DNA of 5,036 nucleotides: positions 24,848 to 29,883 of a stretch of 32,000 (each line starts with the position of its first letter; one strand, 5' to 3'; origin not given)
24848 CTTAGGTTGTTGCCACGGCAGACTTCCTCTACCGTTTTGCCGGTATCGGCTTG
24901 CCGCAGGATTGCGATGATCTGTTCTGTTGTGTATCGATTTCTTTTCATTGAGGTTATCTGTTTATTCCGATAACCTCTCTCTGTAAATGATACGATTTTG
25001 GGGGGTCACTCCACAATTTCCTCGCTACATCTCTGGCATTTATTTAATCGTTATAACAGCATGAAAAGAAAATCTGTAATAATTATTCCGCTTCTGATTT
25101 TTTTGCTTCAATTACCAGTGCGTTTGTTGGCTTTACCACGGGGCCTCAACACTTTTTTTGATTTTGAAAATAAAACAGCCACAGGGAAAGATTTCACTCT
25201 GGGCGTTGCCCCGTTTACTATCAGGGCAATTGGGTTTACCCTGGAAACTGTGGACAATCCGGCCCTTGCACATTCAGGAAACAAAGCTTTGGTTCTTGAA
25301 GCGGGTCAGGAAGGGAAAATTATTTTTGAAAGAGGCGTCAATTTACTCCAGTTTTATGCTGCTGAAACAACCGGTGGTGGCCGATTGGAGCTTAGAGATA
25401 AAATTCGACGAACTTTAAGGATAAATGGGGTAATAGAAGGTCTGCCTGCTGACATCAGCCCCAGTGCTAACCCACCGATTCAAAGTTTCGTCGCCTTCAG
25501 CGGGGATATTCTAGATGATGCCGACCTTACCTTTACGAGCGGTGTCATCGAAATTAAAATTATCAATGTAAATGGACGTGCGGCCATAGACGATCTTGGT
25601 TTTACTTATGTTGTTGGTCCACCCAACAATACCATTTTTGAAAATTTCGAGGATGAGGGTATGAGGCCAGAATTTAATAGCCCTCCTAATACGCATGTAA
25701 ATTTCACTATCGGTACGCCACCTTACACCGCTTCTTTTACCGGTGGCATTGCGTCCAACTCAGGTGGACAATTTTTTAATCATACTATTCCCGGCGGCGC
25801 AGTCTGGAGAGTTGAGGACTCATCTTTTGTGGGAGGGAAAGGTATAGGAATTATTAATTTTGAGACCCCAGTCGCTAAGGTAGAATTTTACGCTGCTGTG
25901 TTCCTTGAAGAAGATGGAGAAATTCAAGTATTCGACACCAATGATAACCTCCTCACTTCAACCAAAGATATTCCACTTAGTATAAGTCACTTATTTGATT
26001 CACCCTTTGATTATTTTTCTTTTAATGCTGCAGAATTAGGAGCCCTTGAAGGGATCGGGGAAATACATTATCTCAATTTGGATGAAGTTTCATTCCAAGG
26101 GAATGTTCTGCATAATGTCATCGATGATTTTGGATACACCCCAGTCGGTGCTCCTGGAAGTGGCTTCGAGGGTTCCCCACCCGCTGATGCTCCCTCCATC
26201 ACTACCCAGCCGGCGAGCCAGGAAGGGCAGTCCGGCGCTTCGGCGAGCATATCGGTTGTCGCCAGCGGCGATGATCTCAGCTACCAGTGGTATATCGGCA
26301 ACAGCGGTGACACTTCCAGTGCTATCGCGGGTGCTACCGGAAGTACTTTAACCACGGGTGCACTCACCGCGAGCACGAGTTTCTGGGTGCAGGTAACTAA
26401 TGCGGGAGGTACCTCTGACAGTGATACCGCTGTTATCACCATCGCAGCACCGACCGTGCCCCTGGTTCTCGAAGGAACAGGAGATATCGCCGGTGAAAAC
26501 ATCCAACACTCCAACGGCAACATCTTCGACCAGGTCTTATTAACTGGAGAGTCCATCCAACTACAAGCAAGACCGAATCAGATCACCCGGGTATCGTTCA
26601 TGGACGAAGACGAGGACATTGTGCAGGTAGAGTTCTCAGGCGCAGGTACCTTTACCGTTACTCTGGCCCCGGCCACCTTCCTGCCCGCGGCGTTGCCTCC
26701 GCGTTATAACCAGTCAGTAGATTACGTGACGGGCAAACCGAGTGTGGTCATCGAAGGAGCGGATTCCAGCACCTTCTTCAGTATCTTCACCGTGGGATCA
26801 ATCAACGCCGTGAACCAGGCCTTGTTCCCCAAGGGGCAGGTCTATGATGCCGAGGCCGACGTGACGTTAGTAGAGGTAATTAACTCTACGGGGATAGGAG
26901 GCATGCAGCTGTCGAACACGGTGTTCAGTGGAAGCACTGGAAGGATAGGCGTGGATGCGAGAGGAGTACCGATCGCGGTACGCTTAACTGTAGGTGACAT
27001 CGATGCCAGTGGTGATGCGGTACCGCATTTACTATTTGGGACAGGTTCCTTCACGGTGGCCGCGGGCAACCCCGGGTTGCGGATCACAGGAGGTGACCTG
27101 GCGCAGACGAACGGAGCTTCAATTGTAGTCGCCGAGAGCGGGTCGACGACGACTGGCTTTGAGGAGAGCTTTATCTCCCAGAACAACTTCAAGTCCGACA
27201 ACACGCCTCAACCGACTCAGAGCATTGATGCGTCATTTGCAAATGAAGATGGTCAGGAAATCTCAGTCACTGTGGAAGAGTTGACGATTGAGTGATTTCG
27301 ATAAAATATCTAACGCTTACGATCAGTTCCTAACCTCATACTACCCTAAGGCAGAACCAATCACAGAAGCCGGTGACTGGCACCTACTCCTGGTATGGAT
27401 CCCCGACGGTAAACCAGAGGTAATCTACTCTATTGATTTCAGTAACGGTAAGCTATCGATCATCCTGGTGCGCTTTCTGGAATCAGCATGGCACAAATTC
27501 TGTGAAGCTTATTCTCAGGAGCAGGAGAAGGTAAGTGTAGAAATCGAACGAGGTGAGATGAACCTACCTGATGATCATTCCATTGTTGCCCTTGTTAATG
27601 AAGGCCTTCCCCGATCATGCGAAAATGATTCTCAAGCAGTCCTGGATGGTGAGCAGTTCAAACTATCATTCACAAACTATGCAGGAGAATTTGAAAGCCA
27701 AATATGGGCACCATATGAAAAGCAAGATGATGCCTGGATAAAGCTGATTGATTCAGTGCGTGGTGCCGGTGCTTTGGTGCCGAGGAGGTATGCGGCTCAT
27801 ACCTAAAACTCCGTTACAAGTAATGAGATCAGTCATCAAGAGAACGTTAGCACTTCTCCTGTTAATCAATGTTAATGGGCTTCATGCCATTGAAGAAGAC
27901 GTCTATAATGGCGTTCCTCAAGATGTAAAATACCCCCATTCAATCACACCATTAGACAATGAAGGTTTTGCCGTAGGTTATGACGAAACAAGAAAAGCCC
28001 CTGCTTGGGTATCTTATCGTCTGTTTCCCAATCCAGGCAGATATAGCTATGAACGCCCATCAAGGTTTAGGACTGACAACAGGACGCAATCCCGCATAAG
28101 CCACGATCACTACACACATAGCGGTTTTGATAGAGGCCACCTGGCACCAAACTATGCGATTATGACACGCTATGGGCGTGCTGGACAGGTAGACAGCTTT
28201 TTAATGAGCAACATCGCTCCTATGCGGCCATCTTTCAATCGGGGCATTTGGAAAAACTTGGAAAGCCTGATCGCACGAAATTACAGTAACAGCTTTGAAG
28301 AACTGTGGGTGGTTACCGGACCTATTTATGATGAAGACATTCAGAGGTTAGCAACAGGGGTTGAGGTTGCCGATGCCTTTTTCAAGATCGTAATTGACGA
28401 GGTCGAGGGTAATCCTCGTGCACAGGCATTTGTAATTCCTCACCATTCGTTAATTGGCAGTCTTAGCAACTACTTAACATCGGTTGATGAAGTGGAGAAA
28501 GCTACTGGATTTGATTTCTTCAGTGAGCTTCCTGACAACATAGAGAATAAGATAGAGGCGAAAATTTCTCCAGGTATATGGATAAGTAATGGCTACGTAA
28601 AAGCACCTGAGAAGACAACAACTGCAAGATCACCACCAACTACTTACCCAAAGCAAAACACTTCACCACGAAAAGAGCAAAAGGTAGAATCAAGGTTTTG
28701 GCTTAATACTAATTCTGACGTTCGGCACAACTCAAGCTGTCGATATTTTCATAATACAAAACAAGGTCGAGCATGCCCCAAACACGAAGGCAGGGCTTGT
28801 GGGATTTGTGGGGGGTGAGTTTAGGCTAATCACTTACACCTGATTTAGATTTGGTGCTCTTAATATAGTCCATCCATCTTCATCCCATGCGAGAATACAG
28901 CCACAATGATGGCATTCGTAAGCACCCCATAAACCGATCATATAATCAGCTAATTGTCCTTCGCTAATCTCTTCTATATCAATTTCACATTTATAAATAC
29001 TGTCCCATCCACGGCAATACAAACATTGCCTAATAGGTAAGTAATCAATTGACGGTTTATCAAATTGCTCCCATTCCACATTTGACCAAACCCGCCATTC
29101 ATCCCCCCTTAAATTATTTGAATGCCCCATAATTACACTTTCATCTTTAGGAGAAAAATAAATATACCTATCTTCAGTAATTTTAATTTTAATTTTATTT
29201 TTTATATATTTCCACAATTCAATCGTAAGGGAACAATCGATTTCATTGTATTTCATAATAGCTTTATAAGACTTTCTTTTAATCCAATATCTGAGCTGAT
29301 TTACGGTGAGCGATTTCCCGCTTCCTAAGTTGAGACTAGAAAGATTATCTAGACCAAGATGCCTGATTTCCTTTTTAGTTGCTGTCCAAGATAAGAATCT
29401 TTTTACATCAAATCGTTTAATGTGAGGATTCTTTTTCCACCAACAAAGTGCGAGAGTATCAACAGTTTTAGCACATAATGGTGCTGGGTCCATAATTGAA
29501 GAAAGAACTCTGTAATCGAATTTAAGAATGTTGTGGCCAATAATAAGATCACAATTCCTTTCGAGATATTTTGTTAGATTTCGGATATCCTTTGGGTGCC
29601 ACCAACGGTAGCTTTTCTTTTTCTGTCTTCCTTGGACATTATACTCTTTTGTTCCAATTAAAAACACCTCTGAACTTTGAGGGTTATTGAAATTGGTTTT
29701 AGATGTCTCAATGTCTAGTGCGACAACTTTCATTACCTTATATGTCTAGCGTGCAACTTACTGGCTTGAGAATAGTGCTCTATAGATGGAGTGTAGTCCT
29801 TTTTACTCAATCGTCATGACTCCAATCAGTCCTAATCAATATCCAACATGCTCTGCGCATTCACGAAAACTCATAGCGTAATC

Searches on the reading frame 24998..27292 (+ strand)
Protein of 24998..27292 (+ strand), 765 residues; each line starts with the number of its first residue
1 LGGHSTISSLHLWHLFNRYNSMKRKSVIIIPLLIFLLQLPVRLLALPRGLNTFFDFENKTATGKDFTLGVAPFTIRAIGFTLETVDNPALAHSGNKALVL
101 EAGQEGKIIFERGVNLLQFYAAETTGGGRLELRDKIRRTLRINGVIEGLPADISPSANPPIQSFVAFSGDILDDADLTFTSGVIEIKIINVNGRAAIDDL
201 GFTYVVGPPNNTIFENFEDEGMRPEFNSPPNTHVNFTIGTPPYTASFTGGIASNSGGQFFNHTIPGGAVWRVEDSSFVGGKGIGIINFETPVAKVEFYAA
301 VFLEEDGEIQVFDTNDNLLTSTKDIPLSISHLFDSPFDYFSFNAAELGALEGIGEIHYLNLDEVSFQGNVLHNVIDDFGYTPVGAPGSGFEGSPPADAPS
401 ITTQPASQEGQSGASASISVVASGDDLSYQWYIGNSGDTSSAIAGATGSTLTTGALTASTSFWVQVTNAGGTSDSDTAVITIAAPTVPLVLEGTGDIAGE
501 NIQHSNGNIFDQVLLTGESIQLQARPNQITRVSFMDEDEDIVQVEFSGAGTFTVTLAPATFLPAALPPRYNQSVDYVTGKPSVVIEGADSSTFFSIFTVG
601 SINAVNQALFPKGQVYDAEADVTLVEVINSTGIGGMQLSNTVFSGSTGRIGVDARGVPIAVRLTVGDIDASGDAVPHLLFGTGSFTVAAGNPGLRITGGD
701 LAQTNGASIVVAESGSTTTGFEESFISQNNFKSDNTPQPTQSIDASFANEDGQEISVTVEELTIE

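Call 37: search_protein_families(library=pfam, proteins=[window:24998-27292:+], max_evalue=0.001)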
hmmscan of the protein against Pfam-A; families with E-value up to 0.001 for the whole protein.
window:24998-27292:+ (765 aa): 1 family
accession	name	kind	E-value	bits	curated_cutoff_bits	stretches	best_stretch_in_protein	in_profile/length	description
PF19081.6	Ig_7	-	4.3e-09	37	27.3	1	399-482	4-81/84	Ig-like domain CHU_C associated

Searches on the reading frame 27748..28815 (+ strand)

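Call 37: search_protein_families(library=pfam, proteins=[window:27748-28815:+], max_evalue=0.001)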
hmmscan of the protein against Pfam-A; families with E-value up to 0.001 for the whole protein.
window:27748-28815:+ (356 aa): 1 family
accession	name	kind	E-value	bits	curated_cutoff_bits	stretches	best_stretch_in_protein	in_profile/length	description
PF01223.29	Endonuclease_NS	-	1.7e-40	139.5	23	1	67-263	15-222/223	DNA/RNA non-specific endonuclease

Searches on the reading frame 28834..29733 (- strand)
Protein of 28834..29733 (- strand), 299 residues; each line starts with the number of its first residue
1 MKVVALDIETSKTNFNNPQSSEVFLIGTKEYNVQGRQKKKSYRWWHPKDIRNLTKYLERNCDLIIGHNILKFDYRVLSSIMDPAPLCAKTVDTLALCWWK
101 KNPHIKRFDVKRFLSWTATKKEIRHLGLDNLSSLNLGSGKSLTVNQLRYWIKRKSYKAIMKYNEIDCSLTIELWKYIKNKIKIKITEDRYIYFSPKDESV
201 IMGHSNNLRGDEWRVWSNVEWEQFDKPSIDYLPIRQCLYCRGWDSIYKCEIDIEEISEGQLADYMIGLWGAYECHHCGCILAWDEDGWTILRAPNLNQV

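Call 69: search_protein_families(library=pfam, proteins=[window:28834-29733:-], max_evalue=0.001)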
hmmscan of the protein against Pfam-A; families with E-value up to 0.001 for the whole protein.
window:28834-29733:- (299 aa): 2 families
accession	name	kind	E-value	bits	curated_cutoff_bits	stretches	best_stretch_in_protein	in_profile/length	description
PF01612.26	DNA_pol_A_exo1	-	9e-06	26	23.6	1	2-181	21-172/173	3'-5' exonuclease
PF13482.12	RNase_H_2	-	0.00061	20.2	22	0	6-176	3-163/165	RNase_H superfamily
